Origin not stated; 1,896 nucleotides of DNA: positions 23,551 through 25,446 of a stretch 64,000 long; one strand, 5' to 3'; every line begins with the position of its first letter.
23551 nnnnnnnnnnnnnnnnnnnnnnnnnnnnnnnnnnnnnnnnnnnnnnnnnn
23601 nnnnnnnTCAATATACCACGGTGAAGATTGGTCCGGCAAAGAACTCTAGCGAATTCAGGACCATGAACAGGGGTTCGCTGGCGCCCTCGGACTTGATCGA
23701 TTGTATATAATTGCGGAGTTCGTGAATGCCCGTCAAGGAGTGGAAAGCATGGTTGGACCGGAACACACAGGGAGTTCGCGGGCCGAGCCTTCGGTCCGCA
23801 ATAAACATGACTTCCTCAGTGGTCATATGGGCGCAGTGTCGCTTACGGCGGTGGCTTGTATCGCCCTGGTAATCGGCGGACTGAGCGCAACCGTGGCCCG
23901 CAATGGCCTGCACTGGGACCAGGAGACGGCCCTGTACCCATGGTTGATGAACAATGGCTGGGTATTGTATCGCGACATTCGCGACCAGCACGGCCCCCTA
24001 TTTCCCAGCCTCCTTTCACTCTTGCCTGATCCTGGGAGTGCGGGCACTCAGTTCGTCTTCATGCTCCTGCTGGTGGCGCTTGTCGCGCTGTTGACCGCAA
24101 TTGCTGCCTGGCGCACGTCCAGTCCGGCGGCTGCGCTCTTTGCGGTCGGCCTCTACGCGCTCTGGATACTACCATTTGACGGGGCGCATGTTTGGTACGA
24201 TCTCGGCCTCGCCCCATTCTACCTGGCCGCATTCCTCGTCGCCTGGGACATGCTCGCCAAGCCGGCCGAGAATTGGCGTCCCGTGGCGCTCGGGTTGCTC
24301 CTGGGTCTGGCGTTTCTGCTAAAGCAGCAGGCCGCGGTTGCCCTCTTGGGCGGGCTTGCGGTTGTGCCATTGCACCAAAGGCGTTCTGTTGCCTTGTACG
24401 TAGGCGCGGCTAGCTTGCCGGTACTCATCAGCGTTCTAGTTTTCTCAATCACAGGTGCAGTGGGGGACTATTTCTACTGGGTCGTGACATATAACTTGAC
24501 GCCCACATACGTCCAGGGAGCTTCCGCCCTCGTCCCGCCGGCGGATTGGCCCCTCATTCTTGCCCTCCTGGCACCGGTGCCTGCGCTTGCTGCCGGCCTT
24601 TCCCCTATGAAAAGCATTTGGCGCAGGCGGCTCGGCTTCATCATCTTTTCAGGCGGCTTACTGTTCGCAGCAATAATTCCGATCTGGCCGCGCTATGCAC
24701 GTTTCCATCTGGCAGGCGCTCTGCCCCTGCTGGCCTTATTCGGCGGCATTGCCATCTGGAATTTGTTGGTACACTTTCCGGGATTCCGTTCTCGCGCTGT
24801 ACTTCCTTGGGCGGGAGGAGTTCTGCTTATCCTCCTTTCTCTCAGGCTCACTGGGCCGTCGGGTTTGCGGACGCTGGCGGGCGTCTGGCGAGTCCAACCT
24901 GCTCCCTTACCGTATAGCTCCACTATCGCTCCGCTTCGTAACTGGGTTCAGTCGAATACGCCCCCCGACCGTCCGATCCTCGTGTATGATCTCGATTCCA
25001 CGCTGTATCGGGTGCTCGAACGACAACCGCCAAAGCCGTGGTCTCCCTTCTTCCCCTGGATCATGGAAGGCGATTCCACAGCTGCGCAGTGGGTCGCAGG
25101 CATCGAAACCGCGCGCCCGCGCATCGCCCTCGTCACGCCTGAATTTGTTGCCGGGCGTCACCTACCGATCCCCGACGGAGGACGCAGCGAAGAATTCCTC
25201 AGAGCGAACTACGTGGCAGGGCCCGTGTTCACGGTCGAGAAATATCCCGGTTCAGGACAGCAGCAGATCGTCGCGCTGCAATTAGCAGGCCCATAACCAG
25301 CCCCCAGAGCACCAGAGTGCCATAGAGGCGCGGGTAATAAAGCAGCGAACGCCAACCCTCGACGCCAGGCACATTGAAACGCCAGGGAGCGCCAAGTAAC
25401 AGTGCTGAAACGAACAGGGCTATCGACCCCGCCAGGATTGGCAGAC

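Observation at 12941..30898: Envelope glycan locus built almost entirely from GT-C (lipid-linked-sugar dependent) membrane glycosyltransferases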

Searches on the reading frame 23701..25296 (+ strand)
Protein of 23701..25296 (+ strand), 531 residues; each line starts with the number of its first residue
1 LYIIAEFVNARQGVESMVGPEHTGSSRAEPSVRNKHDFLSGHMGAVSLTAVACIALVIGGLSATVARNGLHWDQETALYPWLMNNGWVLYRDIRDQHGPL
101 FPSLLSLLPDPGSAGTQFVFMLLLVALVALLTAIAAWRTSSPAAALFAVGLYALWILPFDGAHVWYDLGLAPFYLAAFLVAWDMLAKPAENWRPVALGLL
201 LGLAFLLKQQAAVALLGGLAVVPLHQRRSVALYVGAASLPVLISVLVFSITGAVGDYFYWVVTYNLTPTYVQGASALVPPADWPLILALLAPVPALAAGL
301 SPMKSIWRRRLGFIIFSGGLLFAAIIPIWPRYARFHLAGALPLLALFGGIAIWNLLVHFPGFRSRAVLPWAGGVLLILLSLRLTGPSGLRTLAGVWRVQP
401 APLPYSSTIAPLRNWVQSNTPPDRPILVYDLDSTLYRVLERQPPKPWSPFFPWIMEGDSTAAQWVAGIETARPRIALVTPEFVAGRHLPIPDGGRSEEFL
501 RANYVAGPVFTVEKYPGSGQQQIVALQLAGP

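Call 4: search_protein_families(library=pfam, proteins=[window:23701-25296:+], max_evalue=0.01)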
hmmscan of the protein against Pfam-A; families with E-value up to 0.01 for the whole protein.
window:23701-25296:+ (531 aa): 1 family
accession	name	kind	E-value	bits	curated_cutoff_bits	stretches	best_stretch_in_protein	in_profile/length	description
PF03116.20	NQR2_RnfD_RnfE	-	0.0016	18.3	27.7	1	104-205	158-259/296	NQR2, RnfD, RnfE family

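Call 8: search_protein_families(library=ncbifam, proteins=[window:23701-25296:+], max_evalue=0.1)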
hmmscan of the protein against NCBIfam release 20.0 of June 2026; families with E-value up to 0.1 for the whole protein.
window:23701-25296:+ (531 aa): 0 families

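Call 11: find_homologous_proteins(query=window:23749-25296:+, max_evalue=0.00001)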
Query window:23749-25296:+ (515 aa): 20 proteins with E <= 0.00001 among 8000 candidates.
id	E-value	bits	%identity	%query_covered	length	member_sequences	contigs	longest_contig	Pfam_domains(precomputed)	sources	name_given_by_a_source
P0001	0.0e+0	1145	100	100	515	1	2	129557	-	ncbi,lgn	-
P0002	1.6e-277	940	83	98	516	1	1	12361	-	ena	-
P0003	5.8e-264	895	79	98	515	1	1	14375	-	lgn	-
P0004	5.7e-245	833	78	92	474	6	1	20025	-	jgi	jgi:hypothetical protein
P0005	9.0e-243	825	73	98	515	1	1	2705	-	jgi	jgi:hypothetical protein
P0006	3.5e-214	731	67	94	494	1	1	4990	-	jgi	jgi:hypothetical protein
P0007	1.5e-207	709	75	83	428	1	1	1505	-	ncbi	ncbi:MAG: hypothetical protein ABJA50_14465, partial [Chloroflexota bacterium]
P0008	5.1e-207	707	65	93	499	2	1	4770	-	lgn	-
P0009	5.4e-202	691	66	93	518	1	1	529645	-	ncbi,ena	-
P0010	1.3e-194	666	62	95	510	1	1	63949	-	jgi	jgi:hypothetical protein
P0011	2.1e-188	646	61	93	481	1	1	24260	-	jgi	jgi:hypothetical protein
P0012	4.0e-184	632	62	90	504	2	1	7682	-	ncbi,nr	ncbi:MAG TPA: hypothetical protein VKY74_15875 [Chloroflexia bacterium]|nr:hypothetical protein [Chl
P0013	2.7e-182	626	57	95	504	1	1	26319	PF13231.13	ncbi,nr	ncbi:MAG TPA: glycosyltransferase family 39 protein [Chloroflexia bacterium]|nr:glycosyltransferase 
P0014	2.5e-163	563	56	93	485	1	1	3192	-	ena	-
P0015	4.9e-137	476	56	77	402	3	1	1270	-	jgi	jgi:hypothetical protein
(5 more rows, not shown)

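Call 12: find_encoding_contigs(protein=P0001, flank=10000, max_places=4)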
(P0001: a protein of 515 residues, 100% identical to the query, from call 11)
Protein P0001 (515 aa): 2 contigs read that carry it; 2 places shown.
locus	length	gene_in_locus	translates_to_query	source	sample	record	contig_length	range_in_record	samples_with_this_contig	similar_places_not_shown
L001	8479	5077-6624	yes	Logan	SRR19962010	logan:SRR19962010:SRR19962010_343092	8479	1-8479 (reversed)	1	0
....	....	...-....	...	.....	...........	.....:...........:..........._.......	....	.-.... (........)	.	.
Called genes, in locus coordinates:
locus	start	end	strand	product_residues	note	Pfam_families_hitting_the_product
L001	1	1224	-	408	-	?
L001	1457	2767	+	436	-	PF13231:PMT_2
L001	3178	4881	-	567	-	PF02366:PMT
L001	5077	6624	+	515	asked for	-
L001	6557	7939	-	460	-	PF09594:GT87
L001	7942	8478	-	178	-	?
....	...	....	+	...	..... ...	-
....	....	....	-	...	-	?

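Call 13: find_encoding_contigs(protein=P0009, flank=10000, max_places=3)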
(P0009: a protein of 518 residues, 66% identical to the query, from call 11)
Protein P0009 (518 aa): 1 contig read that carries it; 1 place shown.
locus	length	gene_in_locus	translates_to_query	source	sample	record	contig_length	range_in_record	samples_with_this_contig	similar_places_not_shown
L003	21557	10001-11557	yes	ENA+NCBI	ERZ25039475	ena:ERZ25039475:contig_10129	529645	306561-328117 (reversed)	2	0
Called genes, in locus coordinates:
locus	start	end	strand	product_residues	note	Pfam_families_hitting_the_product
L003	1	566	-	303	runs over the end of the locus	PF00106:adh_short (weak), PF01073:3Beta_HSD, PF01370:Epimerase, PF02254:TrkA_N, PF05368:NmrA, PF13460:NAD_binding_10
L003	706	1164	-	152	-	PF07366:SnoaL, PF12680:SnoaL_2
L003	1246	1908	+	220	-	PF00440:TetR_N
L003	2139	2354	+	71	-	-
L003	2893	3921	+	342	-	PF00579:tRNA-synt_1b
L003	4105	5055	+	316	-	PF21863:HTH_67 (faint)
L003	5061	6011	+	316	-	PF01636:APH, PF03881:Fructosamin_kin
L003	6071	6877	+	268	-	PF00730:HhH-GPD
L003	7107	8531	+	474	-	PF05977:MFS_3 (faint), PF07690:MFS_1, PF12832:MFS_1_like, PF00083:Sugar_tr, PF07690:MFS_1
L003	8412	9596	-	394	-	PF13489:Methyltransf_23 (weak), PF01209:Ubie_methyltran (weak), PF13649:Methyltransf_25, PF08241:Methyltransf_11, PF08242:Methyltransf_12 (weak)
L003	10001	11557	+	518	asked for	-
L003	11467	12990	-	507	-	PF09594:GT87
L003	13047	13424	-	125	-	-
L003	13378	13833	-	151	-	PF13489:Methyltransf_23, PF01209:Ubie_methyltran, PF02353:CMAS (weak), PF13847:Methyltransf_31, PF08241:Methyltransf_11, PF08242:Methyltransf_12, PF13649:Methyltransf_25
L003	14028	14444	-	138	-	-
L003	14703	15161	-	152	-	-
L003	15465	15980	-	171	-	-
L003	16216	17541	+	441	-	PF01943:Polysacc_synt, PF13440:Polysacc_synt_3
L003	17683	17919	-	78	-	PF13186:SPASM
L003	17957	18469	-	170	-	PF04055:Radical_SAM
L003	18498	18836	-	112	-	-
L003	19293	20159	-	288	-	PF13489:Methyltransf_23, PF08241:Methyltransf_11, PF08242:Methyltransf_12, PF13649:Methyltransf_25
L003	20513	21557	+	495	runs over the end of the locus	PF04932:Wzy_C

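Call 14: find_encoding_contigs(protein=P0010, flank=10000, max_places=2)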
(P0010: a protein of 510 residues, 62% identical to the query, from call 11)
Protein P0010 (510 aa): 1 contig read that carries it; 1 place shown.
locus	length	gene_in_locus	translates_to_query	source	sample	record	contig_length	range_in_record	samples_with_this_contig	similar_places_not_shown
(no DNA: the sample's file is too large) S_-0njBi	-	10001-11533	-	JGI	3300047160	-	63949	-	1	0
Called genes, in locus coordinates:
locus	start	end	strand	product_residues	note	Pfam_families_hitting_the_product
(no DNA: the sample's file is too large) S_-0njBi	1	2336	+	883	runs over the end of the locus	PF00092:VWA, PF01882:DUF58 (weak), PF13519:VWA_2, PF13768:VWA_3, PF07090:GATase1_like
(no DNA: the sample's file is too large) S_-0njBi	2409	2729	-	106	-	PF13224:DUF4032 (weak)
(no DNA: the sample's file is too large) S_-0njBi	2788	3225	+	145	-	PF17167:Glyco_hydro_94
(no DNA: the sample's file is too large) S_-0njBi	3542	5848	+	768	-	-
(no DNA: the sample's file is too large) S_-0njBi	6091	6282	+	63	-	-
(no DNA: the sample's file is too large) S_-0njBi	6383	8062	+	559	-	PF13231:PMT_2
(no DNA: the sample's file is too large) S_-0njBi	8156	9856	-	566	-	PF02366:PMT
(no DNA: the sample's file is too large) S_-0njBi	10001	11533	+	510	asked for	-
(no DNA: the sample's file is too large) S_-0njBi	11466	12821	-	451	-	PF09594:GT87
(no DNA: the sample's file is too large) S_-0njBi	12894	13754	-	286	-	PF01209:Ubie_methyltran, PF02353:CMAS (weak), PF13489:Methyltransf_23 (weak), PF13847:Methyltransf_31, PF08241:Methyltransf_11, PF08242:Methyltransf_12, PF13649:Methyltransf_25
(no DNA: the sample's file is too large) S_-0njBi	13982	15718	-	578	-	PF02516:STT3 (weak), PF13231:PMT_2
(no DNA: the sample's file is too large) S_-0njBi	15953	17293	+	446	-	PF01943:Polysacc_synt, PF13440:Polysacc_synt_3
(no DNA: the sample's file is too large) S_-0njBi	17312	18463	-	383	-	PF04055:Radical_SAM, PF13186:SPASM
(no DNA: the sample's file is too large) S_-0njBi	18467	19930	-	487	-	PF02310:B12-binding, PF04055:Radical_SAM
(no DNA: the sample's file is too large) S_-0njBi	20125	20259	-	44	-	-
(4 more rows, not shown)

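Call 15: find_encoding_contigs(protein=P0013, flank=10000, max_places=2)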
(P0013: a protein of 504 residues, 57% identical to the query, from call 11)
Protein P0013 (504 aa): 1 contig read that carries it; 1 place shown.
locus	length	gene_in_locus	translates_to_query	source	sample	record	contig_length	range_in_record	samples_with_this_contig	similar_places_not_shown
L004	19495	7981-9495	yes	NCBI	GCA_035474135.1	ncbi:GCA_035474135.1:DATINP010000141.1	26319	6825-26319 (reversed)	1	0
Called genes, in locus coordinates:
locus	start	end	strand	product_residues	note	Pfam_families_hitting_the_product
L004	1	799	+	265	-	PF07992:Pyr_redox_2, PF13738:Pyr_redox_3, PF13434:Lys_Orn_oxgnase (faint), PF00070:Pyr_redox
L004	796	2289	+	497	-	PF02789:Peptidase_M17_N, PF00883:Peptidase_M17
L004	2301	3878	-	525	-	PF00005:ABC_tran, PF14524:Wzt_C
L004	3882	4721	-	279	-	PF01061:ABC2_membrane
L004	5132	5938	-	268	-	PF08241:Methyltransf_11, PF13649:Methyltransf_25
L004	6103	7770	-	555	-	PF02366:PMT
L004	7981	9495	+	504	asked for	PF13231:PMT_2 (weak)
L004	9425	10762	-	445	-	PF09594:GT87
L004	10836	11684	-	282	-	PF01209:Ubie_methyltran, PF13489:Methyltransf_23, PF13847:Methyltransf_31, PF08241:Methyltransf_11, PF08242:Methyltransf_12, PF13649:Methyltransf_25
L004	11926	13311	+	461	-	PF04932:Wzy_C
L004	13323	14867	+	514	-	PF13231:PMT_2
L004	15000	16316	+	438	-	PF01943:Polysacc_synt, PF13440:Polysacc_synt_3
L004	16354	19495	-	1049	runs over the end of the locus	-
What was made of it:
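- On ABC-transporter-dependent glycan pathway with chain-end recognition (E. coli O8/O9a type; Geobacillus slg): Soluble methyltransferase MT1 lies next to wzm in the window and in L004 (calls 4, 15).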

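Call 16: find_encoding_contigs(protein=P0004, flank=10000, max_places=2)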
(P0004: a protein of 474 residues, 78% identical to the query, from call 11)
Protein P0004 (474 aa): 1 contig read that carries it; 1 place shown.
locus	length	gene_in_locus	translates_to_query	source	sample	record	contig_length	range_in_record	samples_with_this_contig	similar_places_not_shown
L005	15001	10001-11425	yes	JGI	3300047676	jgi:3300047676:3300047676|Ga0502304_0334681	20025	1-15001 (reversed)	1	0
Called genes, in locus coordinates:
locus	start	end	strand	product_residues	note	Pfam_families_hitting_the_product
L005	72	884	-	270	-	PF01209:Ubie_methyltran (weak), PF08241:Methyltransf_11, PF08242:Methyltransf_12 (faint), PF13649:Methyltransf_25, PF13847:Methyltransf_31 (weak)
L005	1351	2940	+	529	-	PF13231:PMT_2 (weak)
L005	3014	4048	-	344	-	-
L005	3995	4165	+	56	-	-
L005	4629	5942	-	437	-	PF04932:Wzy_C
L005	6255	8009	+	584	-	PF13231:PMT_2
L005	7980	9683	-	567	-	PF02366:PMT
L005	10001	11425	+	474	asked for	-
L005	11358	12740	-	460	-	PF09594:GT87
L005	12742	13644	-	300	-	PF01209:Ubie_methyltran, PF02353:CMAS, PF13489:Methyltransf_23 (weak), PF13847:Methyltransf_31, PF08241:Methyltransf_11, PF08242:Methyltransf_12, PF13649:Methyltransf_25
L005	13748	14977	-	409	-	-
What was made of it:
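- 25229..26611 (-): GT87-family (PimE-like) GT-C enzyme, intact. Orthologues in L003, L004, L005 and JGI 3300047160 (calls 13-16).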

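Call 17: list_cluster_members(proteins=[P0001, P0009, P0013])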
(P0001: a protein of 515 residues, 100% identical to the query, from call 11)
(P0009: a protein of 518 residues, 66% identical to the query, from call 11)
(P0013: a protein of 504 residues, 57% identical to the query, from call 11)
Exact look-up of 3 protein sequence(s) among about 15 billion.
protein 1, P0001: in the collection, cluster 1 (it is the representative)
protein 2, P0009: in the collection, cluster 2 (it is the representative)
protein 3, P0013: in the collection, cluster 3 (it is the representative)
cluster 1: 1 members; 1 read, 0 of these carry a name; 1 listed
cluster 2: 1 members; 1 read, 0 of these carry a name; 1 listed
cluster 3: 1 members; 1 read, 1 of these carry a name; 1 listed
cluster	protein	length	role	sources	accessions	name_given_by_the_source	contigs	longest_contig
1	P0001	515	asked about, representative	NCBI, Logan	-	-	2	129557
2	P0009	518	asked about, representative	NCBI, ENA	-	-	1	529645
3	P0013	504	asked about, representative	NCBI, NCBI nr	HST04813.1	MAG TPA: glycosyltransferase family 39 protein [Chloroflexia bacterium] | glycosyltransferase family 39 protein [Chloroflexia bacterium]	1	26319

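Call 24: search_solved_structures(query=A1, max_evalue=10)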
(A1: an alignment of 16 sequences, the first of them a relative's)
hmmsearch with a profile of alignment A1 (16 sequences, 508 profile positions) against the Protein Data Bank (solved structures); distinct sequences matched with E-value up to 10: 1.
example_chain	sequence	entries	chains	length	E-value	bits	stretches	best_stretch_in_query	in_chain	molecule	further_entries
7bwy_A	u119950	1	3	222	0.17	13.7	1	160-257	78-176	Ice-binding protein isoform1a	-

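Call 30: find_related_loci(query=A1, collection=genome_contigs, flank=10000)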
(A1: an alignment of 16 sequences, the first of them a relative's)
Query A1 (515 aa) in genome_contigs; peptide patterns used: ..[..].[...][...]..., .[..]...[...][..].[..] (x = any residue, [..] = any of these).
26 stretches matched a pattern; 6 encode a relative of the query (tblastn E <= 1e-3); 5 distinct loci.
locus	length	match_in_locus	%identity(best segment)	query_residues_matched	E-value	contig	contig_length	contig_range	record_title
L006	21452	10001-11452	66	36-515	0e+0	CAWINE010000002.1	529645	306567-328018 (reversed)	MAG: uncultured Chloroflexia bacterium isolate MFD01213.bin.2.117 genome assembly, contig: contig_10129, whole genome sh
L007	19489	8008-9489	57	26-515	1e-169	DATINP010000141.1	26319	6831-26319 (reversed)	MAG TPA_asm: Chloroflexia bacterium isolate SMAG_U15799 k141_1154063, whole genome shotgun sequence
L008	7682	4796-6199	62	51-512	8e-149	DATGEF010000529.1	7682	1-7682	MAG TPA_asm: Chloroflexia bacterium isolate SMAG_U9695 k141_1388452, whole genome shotgun sequence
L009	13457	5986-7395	38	36-510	1e-67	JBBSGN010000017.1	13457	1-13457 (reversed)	MAG: Chloroflexia bacterium isolate LS2_sbin.40 LS2_sbin.40_K_410270_L_13457_cov_10.4781, whole genome shotgun sequence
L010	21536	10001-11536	35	4-510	1e-54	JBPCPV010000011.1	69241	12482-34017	MAG: Chloroflexia bacterium isolate TH_ant_mag_191 S1Ck127_4135538_flag_0_multi_28.0000_len_69241, whole genome shotgun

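Call 34: search_protein_families(library=pfam, proteins=[L009:99-848:+, L009:784-1698:+, L009:1691-2662:+, L009:2659-4221:+, L009:4242-5912:+, L009:7404-8327:-, L009:8412-9341:-, L009:9955-10659:-, L009:10664-11602:-, L009:12191-13396:+], max_evalue=0.001)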
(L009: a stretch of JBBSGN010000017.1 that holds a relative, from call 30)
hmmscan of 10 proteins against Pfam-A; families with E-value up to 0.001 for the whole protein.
L009:99-848:+ (249 aa): 0 families

L009:784-1698:+ (304 aa): 13 families
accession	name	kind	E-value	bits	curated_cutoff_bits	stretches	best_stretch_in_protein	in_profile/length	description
PF05175.20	MTS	-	3e-19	69.7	23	1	84-247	3-152/170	Methyltransferase small domain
PF06325.19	PrmA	-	1.2e-14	55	22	1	113-189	159-233/296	Ribosomal protein L11 methyltransferase (PrmA)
PF13649.12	Methyltransf_25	-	1.9e-10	41.7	27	1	119-189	1-71/97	Methyltransferase domain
PF13847.12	Methyltransf_31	-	9.7e-09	35.5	27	1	116-191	4-83/145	Methyltransferase domain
PF08241.18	Methyltransf_11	-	3.2e-08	34.6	21.2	1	120-189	1-67/95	Methyltransferase domain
PF03602.21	Cons_hypoth95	-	5.6e-07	29.8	24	1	115-196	41-127/182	Conserved hypothetical protein 95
PF01170.24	UPF0020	-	6.7e-07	29.6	22.3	1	140-197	78-136/197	RMKL-like, methyltransferase domain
PF13489.12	Methyltransf_23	-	1.2e-06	28.8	27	1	112-189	19-88/164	Methyltransferase domain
PF12847.13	Methyltransf_18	-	2.7e-06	27.9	27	1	112-187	11-87/151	Methyltransferase domain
PF08242.18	Methyltransf_12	-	2.3e-05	25.4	30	1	120-189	1-72/98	Methyltransferase domain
PF05971.18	Methyltransf_10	-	6.7e-05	22.8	23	1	111-195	98-190/299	RNA methyltransferase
PF02475.24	TRM5-TYW2_MTfase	-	0.00028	21.3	28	1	112-163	33-85/164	TRM5/TYW2 methyltransferase domain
PF09445.16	Methyltransf_15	-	0.00056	20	22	1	118-191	3-80/165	RNA cap guanine-N2 methyltransferase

L009:1691-2662:+ (323 aa): 7 families
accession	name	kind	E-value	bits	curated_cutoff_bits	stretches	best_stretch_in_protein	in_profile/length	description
PF08241.18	Methyltransf_11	-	8e-13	49.3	21.2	1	125-222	1-95/95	Methyltransferase domain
PF13649.12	Methyltransf_25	-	2.2e-11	44.7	27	1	125-218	2-97/97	Methyltransferase domain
PF13489.12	Methyltransf_23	-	9.9e-09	35.6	27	1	106-279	7-161/164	Methyltransferase domain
PF01209.24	Ubie_methyltran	-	2.9e-05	24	20.1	1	118-222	45-151/233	ubiE/COQ5 methyltransferase family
PF13847.12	Methyltransf_31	-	0.00016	21.8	27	0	124-225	7-112/145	Methyltransferase domain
PF08242.18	Methyltransf_12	-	0.0004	21.5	30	1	125-220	1-98/98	Methyltransferase domain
PF13578.12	Methyltransf_24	-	0.00047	21.4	26.3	1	132-224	12-104/105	Methyltransferase domain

L009:2659-4221:+ (520 aa): 1 family
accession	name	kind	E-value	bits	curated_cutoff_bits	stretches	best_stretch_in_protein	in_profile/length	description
PF13231.12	PMT_2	-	2.6e-05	24.9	26.1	1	79-228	10-154/160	Dolichyl-phosphate-mannose-protein mannosyltransferase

L009:4242-5912:+ (556 aa): 1 family
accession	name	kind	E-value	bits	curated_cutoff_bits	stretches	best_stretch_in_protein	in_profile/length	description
PF13231.12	PMT_2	-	2e-09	38.3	26.1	1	138-269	25-154/160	Dolichyl-phosphate-mannose-protein mannosyltransferase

L009:7404-8327:- (307 aa): 4 families
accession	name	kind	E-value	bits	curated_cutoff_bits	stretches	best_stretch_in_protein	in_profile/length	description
PF13365.12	Trypsin_2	-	6.3e-31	108.5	27.6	1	48-184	1-144/144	Trypsin-like peptidase domain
PF00089.32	Trypsin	-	7.8e-10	39.4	20.6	1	38-205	18-219/220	Trypsin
PF13180.12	PDZ_2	-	8.1e-08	32.9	27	1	215-305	2-80/80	PDZ domain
PF17820.7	PDZ_6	-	1.5e-07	31.4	27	1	243-294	2-54/54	PDZ domain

L009:8412-9341:- (309 aa): 6 families
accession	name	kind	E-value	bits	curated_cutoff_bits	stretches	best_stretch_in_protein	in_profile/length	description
PF13365.12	Trypsin_2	-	2.2e-29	103.5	27.6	1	40-174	1-144/144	Trypsin-like peptidase domain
PF13180.12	PDZ_2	-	3.4e-14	53.3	27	1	208-299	1-80/80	PDZ domain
PF17820.7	PDZ_6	-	7.2e-09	35.7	27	1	237-273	4-40/54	PDZ domain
PF00595.29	PDZ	-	7.4e-09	36.3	23.2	1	220-280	22-74/81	PDZ domain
PF00089.32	Trypsin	-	3.4e-07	30.7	20.6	1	22-181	8-201/220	Trypsin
PF23234.1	WH4_Lhr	-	0.00013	22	27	1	173-209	20-56/87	Large helicase-related protein, winged-helix domain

L009:9955-10659:- (234 aa): 3 families
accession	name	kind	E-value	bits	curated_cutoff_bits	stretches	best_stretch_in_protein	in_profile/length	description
PF00196.25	GerE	-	8e-15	54.7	23.5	1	169-217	2-50/57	Bacterial regulatory proteins, luxR family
PF08281.18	Sigma70_r4_2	-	7.7e-08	32.3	25.7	1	165-212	6-54/54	Sigma-70, region 4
PF14493.12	HTH_40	-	0.00059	20.5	27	0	175-211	3-39/89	Helix-turn-helix domain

L009:10664-11602:- (312 aa): 2 families
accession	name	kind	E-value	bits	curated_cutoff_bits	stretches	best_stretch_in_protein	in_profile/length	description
PF07934.18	OGG_N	-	1.6e-19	70.7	23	1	14-124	4-115/115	8-oxoguanine DNA glycosylase, N-terminal domain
PF00633.29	HHH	-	0.00084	19.5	24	0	219-238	10-29/30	Helix-hairpin-helix motif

L009:12191-13396:+ (401 aa): 3 families
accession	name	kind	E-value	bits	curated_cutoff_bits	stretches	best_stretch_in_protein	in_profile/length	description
PF00155.27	Aminotran_1_2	-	4.5e-70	237.1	19.7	1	43-393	1-361/361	Aminotransferase class I and II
PF01041.23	DegT_DnrJ_EryC1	-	1.5e-08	34.7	19.8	1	114-216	49-145/360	DegT/DnrJ/EryC1/StrS aminotransferase family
PF01053.26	Cys_Met_Meta_PP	-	0.0001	21.5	27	1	106-216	70-173/381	Cys/Met metabolism PLP-dependent enzyme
